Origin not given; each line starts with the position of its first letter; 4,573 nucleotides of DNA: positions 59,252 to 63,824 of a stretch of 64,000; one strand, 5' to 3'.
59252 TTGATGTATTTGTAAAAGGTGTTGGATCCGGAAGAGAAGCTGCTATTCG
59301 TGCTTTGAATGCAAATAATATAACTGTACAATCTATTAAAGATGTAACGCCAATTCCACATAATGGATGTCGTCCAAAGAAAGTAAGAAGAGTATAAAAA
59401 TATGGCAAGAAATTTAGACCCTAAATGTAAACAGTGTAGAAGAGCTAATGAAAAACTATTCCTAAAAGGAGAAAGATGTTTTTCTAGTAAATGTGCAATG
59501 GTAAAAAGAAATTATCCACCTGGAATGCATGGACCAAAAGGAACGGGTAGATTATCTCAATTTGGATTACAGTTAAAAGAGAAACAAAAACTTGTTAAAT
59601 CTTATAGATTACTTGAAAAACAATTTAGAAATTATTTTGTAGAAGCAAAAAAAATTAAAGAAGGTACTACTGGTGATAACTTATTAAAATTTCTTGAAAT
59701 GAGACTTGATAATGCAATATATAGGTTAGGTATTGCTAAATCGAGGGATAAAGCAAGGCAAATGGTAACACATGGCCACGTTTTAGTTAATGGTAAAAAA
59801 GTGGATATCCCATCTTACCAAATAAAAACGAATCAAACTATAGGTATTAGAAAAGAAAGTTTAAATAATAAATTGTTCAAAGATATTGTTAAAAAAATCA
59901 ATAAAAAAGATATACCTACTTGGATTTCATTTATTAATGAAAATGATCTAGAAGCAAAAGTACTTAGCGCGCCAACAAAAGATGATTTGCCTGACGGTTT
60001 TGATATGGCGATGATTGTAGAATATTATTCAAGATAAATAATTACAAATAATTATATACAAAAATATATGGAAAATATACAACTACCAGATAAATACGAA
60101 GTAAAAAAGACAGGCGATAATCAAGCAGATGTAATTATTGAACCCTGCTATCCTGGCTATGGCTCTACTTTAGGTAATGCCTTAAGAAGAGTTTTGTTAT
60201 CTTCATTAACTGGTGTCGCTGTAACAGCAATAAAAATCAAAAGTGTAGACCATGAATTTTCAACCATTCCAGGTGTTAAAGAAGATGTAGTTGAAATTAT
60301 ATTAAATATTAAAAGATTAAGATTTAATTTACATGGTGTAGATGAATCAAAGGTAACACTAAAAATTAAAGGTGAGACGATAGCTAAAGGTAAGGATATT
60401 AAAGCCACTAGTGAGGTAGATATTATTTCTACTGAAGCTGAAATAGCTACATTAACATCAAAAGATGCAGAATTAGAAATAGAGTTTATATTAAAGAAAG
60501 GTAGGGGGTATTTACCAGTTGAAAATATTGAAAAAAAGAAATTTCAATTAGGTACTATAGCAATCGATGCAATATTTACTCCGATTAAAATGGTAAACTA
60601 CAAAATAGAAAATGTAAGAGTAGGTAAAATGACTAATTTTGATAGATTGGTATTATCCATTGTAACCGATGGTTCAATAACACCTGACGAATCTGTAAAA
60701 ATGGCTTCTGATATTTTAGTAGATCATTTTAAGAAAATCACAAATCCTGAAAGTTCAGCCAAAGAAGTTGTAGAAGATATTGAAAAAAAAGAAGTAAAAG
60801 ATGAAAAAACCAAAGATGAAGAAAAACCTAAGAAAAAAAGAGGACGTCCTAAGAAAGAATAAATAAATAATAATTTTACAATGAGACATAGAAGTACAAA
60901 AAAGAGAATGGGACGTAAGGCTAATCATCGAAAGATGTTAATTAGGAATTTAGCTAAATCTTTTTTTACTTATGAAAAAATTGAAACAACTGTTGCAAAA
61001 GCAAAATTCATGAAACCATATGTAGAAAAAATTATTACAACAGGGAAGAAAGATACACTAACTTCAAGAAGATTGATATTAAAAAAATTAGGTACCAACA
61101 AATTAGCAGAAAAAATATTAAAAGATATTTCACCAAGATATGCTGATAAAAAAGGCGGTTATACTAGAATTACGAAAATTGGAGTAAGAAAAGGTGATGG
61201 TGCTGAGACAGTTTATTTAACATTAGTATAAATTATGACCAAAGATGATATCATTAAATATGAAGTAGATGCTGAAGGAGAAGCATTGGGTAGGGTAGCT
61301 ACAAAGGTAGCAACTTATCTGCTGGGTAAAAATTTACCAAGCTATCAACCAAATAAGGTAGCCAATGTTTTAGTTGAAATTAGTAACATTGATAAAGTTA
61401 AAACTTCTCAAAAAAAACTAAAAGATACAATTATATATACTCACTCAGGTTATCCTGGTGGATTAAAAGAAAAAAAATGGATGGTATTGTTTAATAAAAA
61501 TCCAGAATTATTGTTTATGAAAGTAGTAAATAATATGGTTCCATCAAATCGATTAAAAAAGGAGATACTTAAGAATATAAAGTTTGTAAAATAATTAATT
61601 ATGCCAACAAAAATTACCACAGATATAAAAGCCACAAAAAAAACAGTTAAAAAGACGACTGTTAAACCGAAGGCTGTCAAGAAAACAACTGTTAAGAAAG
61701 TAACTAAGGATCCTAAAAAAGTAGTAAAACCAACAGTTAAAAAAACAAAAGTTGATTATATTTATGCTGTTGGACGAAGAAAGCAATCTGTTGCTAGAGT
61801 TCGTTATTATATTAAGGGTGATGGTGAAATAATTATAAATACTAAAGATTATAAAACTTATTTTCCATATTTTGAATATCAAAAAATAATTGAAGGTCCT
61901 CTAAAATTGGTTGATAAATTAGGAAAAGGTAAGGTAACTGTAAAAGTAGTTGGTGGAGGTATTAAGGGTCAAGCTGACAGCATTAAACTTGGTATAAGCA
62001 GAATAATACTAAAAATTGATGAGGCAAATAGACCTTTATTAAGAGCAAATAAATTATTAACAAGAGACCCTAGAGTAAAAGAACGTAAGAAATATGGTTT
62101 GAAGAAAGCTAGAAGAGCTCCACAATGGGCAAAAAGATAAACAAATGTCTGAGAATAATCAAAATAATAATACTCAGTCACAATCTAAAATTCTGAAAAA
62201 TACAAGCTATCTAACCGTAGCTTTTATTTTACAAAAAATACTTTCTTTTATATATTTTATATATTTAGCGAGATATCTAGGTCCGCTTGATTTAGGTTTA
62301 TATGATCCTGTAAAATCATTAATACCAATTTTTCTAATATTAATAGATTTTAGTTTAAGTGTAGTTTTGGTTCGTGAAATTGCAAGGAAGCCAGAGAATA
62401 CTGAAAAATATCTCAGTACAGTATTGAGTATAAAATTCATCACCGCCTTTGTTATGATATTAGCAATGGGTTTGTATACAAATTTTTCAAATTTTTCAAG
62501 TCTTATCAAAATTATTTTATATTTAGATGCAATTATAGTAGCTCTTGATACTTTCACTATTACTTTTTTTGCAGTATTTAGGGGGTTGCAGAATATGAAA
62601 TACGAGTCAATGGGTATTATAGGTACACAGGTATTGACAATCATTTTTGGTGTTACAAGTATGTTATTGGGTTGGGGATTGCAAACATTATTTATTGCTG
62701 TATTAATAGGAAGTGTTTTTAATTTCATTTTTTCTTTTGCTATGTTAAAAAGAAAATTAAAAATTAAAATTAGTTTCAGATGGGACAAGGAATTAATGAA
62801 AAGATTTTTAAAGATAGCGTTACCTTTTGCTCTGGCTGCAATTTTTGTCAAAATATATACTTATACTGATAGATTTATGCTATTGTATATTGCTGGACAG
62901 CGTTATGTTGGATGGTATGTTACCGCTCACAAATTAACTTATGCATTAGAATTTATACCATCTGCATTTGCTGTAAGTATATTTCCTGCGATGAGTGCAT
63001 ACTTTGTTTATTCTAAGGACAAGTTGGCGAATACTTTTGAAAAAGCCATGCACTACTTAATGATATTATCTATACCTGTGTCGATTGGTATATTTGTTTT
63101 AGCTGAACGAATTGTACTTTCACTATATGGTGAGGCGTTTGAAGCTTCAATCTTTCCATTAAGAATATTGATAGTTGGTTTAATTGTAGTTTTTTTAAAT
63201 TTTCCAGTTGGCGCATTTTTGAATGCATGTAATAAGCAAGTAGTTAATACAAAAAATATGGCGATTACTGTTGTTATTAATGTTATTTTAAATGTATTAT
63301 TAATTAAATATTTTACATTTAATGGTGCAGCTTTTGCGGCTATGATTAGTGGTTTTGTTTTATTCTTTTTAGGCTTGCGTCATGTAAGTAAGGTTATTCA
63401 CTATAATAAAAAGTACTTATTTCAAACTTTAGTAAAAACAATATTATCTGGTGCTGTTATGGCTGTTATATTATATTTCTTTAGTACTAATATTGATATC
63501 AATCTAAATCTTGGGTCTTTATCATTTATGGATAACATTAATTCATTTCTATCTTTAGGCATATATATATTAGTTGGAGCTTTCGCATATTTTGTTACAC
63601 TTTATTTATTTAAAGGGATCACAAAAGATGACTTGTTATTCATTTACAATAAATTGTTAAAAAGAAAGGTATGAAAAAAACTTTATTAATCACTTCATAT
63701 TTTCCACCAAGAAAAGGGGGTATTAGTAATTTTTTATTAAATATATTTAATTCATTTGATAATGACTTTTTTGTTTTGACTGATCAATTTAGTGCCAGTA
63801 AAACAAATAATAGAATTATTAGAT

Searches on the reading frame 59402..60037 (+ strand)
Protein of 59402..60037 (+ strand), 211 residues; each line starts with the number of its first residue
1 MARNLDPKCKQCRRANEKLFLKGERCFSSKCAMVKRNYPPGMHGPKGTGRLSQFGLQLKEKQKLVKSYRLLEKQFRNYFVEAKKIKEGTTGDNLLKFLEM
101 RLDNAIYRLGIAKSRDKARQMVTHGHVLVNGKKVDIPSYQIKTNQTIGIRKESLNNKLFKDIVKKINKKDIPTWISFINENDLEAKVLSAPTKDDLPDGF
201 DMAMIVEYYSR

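Call 70: search_protein_families(library=pfam, proteins=[window:59402-60037:+], max_evalue=0.001)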
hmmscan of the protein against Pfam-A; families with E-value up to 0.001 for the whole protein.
window:59402-60037:+ (211 aa): 3 families
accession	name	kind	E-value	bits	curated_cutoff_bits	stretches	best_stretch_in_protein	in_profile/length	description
PF00163.24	Ribosomal_S4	-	8.7e-26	90.9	23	1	3-99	1-95/95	Ribosomal protein S4/S9 N-terminal domain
PF01479.30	S4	-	2e-19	69.5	22.8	1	100-147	1-48/48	S4 domain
PF22421.1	SYY_C-terminal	-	2.6e-06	27.7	27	1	100-147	19-66/83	Tyrosine--tRNA ligase SYY-like C-terminal domain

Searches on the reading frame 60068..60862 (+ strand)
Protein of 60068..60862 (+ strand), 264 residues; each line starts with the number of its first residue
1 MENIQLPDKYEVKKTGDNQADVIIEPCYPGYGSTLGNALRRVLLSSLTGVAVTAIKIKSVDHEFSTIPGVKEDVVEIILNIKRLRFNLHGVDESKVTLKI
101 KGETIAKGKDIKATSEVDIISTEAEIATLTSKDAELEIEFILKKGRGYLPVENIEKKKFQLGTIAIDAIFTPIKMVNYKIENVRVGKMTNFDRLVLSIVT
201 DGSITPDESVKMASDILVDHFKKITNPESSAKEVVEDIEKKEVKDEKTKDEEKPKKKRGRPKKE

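Call 70: search_protein_families(library=pfam, proteins=[window:60068-60862:+], max_evalue=0.001)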
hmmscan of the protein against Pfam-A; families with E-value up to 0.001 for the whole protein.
window:60068-60862:+ (264 aa): 2 families
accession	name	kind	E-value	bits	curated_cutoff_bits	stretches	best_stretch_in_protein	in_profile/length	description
PF01000.31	RNA_pol_A_bac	-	1.5e-26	93.4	33.9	1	55-171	1-119/119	RNA polymerase Rpb3/RpoA insert domain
PF01193.29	RNA_pol_L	-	2.4e-21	75.6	24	1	25-221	1-74/74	RNA polymerase Rpb3/Rpb11 dimerisation domain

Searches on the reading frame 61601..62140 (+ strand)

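Call 70: search_protein_families(library=pfam, proteins=[window:61601-62140:+], max_evalue=0.001)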
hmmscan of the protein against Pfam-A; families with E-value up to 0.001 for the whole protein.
window:61601-62140:+ (179 aa): 1 family
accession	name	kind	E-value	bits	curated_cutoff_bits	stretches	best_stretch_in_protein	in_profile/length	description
PF00380.25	Ribosomal_S9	-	6.2e-39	133.7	22.5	1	58-179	1-121/121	Ribosomal protein S9/S16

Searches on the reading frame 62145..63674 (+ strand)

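Call 70: search_protein_families(library=pfam, proteins=[window:62145-63674:+], max_evalue=0.001)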
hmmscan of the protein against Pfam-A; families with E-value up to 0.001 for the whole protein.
window:62145-63674:+ (509 aa): 4 families
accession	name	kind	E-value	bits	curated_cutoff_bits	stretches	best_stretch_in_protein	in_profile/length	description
PF01943.22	Polysacc_synt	-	4.4e-33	115.3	28.2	1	16-286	1-273/274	Polysaccharide biosynthesis protein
PF13440.11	Polysacc_synt_3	-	8.6e-19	68.3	23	1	41-335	2-291/293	Polysaccharide biosynthesis protein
PF03023.19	MurJ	-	1.1e-11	44.5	27.4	1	92-455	71-441/451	Lipid II flippase MurJ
PF01554.23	MatE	-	0.00094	19.3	24.9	1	227-385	1-161/161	MatE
